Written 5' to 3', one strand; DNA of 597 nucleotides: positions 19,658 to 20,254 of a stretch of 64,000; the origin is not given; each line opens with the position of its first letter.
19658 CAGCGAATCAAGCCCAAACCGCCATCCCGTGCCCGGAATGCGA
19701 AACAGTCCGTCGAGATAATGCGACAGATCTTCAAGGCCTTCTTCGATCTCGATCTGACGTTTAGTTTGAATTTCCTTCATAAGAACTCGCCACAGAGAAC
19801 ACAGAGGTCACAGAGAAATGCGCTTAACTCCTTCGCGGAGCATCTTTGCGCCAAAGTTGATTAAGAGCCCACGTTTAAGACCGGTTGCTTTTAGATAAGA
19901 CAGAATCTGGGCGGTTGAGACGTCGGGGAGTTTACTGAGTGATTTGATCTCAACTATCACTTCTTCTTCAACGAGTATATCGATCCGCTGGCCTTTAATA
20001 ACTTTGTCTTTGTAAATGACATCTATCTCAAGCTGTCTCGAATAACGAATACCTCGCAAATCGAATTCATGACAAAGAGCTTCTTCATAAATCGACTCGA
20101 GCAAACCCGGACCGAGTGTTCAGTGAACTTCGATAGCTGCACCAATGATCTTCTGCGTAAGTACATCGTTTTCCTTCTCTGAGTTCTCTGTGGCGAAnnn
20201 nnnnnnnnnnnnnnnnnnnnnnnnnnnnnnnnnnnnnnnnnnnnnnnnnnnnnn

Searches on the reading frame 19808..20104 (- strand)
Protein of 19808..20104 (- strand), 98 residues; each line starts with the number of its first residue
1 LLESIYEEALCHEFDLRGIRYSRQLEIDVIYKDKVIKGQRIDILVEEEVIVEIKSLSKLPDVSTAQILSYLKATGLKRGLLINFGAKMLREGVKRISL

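Call 39: search_protein_families(library=ncbifam, proteins=[window:19808-20104:-])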
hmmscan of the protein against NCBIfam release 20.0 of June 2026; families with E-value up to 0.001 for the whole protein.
window:19808-20104:- (98 aa): 1 family
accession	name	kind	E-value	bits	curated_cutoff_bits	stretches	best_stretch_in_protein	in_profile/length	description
TIGR04256.1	GxxExxY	subfamily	4.2e-31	107.7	35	1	1-96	21-115/116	GxxExxY protein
